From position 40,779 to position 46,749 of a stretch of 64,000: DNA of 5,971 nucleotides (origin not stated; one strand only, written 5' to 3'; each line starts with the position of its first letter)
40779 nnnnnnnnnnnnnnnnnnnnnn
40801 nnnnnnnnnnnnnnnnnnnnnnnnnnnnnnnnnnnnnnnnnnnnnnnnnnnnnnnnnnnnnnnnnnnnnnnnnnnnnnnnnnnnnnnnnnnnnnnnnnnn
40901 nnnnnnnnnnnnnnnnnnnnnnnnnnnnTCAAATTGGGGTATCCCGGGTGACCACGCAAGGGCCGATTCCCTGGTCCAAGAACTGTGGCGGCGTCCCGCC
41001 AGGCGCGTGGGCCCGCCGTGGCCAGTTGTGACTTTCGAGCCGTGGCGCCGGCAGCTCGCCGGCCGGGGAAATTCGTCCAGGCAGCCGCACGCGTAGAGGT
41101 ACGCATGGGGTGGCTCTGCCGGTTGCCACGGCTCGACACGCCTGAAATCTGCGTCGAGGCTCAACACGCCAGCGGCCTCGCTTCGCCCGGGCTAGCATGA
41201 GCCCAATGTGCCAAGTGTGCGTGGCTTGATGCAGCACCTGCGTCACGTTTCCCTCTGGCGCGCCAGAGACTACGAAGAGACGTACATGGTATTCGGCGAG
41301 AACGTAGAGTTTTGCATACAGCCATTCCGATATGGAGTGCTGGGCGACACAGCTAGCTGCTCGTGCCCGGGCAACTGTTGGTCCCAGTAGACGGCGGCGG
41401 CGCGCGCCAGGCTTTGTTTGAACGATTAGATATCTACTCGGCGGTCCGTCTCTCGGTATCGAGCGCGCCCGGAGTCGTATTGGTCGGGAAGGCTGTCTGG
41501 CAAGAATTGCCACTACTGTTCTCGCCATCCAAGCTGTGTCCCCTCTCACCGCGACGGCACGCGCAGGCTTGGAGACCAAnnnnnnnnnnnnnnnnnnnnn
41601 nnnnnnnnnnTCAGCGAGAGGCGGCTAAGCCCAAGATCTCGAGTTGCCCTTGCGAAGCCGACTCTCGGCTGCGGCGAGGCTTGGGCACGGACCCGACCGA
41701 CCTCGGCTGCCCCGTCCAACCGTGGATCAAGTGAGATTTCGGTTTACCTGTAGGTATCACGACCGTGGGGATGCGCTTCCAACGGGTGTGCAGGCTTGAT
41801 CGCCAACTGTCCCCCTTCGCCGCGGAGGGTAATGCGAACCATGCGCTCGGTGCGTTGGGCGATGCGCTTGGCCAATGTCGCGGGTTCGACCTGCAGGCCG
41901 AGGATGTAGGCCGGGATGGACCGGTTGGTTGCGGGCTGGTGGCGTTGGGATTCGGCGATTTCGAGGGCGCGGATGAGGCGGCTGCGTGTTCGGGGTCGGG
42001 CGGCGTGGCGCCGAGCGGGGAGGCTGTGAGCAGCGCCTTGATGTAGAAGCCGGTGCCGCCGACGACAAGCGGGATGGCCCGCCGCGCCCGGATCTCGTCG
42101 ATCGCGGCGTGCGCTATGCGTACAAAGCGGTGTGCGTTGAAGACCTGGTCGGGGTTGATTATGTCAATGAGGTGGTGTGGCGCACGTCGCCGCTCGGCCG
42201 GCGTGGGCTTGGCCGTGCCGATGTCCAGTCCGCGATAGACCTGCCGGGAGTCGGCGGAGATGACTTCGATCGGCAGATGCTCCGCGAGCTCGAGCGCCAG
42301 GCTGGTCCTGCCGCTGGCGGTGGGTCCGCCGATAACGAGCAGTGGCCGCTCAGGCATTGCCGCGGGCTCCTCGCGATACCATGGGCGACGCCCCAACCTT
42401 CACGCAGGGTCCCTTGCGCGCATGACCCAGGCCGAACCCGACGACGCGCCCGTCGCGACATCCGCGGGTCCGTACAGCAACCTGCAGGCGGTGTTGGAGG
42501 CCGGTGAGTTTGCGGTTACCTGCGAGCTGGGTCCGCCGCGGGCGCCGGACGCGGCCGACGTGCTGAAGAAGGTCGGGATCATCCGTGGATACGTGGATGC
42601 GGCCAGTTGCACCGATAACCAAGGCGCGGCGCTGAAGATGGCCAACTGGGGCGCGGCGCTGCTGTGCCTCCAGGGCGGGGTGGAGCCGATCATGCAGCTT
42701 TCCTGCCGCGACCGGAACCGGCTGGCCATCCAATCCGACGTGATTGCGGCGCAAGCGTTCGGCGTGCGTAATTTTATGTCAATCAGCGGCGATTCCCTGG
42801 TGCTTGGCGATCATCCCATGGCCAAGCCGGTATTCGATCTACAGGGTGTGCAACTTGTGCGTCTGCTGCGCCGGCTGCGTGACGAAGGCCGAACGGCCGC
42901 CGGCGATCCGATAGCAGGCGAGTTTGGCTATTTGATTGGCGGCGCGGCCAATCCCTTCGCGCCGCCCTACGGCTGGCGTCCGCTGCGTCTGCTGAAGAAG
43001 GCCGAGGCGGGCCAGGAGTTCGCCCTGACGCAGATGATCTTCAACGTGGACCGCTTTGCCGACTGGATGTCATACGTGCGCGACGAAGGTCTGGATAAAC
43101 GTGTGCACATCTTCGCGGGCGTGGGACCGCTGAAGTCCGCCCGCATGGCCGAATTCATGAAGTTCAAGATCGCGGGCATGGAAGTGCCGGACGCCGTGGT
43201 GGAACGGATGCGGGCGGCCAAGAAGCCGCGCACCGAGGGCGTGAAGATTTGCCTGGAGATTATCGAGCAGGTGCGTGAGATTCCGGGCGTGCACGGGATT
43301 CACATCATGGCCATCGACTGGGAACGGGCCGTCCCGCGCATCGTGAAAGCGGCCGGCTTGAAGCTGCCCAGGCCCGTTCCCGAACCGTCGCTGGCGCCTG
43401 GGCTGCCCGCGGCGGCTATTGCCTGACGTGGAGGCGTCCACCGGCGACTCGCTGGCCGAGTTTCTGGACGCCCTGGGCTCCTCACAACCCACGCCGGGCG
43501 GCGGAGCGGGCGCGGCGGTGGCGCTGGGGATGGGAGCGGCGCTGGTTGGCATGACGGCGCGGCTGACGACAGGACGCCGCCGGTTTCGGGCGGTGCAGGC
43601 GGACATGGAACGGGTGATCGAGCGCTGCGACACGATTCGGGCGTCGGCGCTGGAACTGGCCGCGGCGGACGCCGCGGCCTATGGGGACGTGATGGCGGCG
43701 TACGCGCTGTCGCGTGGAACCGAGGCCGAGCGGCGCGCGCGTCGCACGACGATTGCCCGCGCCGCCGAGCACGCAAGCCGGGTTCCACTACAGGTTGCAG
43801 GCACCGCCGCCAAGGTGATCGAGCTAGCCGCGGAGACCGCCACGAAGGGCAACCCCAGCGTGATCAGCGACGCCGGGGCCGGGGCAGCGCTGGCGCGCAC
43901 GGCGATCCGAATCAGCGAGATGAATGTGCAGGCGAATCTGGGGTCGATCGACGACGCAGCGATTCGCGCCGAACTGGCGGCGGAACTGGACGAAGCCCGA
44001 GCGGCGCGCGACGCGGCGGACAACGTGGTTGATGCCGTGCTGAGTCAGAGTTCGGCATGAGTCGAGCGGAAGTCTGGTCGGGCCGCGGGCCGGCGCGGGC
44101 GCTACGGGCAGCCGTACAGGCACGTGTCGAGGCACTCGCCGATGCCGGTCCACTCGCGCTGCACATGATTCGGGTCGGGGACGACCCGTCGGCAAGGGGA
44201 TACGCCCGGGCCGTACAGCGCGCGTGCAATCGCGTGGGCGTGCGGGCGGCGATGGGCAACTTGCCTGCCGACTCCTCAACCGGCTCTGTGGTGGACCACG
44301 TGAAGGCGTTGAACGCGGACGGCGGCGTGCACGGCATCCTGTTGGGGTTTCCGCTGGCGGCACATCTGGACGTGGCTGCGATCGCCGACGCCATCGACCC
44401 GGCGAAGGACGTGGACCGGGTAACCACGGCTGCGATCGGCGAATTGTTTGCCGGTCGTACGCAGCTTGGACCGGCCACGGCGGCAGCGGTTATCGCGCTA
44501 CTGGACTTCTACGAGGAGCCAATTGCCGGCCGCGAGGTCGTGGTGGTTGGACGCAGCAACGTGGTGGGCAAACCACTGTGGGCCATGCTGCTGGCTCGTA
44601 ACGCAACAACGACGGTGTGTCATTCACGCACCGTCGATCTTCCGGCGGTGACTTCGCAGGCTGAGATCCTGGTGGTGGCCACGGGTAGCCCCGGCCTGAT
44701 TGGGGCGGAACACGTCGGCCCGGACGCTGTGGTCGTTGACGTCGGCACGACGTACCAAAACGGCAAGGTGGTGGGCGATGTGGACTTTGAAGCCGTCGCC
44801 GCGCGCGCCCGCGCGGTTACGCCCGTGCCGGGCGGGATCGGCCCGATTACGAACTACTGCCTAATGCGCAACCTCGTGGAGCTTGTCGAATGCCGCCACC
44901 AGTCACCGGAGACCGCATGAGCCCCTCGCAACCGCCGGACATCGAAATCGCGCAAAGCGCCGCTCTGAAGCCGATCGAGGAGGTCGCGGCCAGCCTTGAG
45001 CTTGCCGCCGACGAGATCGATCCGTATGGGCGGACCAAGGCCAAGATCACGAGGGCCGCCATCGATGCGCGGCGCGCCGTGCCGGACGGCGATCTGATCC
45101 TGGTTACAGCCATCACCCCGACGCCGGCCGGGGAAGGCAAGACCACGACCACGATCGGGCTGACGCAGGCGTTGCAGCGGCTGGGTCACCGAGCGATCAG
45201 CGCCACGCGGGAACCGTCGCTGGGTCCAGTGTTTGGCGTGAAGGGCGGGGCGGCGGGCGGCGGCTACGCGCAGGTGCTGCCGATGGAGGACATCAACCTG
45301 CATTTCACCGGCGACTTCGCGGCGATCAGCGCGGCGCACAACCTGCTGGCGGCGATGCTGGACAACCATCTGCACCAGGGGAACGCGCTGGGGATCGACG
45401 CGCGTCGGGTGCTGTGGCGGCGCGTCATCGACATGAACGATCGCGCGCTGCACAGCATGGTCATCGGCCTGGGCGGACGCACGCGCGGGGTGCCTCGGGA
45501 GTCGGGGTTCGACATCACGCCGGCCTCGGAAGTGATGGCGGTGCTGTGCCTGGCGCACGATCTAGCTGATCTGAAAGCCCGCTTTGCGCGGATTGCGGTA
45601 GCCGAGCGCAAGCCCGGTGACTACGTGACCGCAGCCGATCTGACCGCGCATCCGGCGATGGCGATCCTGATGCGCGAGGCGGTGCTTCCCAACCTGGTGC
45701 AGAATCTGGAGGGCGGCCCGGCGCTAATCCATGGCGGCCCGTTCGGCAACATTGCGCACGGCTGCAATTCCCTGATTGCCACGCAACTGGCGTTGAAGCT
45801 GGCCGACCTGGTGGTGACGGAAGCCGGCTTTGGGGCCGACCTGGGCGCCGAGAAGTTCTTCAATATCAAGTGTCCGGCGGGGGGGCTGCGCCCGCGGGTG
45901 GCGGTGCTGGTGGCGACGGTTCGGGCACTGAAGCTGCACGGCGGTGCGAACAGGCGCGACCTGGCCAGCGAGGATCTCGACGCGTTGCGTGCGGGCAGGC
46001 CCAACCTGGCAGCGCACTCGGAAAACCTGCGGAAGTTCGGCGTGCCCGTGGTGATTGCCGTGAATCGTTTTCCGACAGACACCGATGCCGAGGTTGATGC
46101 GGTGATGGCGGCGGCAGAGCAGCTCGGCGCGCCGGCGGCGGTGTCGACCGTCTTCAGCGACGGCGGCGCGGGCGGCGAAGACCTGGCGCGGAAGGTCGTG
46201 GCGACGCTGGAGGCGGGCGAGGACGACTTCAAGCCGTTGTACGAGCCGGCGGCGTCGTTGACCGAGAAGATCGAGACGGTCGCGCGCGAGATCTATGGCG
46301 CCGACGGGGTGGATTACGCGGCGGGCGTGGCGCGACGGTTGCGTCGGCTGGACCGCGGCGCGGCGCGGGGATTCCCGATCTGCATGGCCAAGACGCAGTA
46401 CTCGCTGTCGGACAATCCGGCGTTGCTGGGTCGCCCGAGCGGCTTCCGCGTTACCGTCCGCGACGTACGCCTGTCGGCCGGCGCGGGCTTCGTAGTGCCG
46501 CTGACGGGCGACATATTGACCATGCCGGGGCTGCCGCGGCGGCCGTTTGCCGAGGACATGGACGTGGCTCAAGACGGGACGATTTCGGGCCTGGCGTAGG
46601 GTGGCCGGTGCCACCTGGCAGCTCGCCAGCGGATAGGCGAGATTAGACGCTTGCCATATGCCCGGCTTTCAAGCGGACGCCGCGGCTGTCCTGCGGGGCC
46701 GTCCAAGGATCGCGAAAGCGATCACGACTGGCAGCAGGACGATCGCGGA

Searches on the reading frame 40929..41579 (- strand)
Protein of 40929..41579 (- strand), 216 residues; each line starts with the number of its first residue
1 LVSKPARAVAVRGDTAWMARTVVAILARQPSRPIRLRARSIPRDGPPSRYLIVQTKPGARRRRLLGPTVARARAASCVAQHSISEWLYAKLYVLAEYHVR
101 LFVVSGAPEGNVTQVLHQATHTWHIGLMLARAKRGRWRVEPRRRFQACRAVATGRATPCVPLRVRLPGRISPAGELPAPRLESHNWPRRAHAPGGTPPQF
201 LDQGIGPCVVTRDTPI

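Call 9: search_protein_families(library=pfam, proteins=[window:40929-41579:-], max_evalue=0.001)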
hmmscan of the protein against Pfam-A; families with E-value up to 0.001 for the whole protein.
window:40929-41579:- (216 aa): 0 families

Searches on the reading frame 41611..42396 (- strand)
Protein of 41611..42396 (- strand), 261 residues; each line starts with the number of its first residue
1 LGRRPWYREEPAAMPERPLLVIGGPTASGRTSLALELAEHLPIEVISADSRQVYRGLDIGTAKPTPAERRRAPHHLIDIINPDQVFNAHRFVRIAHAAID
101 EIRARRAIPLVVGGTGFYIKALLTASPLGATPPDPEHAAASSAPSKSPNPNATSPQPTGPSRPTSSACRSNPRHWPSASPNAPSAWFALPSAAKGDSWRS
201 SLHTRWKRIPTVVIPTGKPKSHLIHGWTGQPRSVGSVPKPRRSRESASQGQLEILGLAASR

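Call 9: search_protein_families(library=pfam, proteins=[window:41611-42396:-], max_evalue=0.001)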
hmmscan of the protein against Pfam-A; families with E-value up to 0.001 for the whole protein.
window:41611-42396:- (261 aa): 2 families
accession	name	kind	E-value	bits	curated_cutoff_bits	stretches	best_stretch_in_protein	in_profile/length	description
PF01715.23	IPPT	-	1.1e-30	107.6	23.6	1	52-132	1-79/243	IPP transferase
PF01745.22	IPT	-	3.2e-05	23.9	20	1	21-69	5-53/233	Isopentenyl transferase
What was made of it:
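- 41611..42396 (-): Decayed second copy of miaA (pseudogene) upstream of the gene. IPPT profile positions 1-79 only (call 9).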

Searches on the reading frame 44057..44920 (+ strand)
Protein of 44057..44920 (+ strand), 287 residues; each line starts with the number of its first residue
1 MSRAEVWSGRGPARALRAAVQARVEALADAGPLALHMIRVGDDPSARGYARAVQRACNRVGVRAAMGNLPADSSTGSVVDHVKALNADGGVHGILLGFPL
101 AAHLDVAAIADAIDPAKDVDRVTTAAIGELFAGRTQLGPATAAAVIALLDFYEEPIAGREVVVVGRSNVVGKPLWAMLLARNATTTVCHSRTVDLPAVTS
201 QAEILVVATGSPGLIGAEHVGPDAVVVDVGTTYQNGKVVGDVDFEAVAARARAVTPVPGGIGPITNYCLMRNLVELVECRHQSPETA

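Call 9: search_protein_families(library=pfam, proteins=[window:44057-44920:+], max_evalue=0.001)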
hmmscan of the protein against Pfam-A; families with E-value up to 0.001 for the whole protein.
window:44057-44920:+ (287 aa): 2 families
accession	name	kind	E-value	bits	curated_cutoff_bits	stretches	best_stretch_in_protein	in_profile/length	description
PF02882.25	THF_DHG_CYH_C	-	6.7e-55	185.2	27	1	125-278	3-157/160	Tetrahydrofolate dehydrogenase/cyclohydrolase, NAD(P)-binding domain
PF00763.28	THF_DHG_CYH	-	7.4e-26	91.1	32.8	1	9-120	3-115/115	Tetrahydrofolate dehydrogenase/cyclohydrolase, catalytic domain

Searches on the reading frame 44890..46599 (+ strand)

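Call 32: search_protein_families(library=pfam, proteins=[window:44890-46599:+], max_evalue=0.001)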
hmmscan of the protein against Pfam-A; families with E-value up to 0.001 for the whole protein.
window:44890-46599:+ (569 aa): 1 family
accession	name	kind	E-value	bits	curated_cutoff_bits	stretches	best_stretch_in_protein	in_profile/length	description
PF01268.25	FTHFS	-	8.9e-250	830.1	27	1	17-568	3-555/556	Formate--tetrahydrofolate ligase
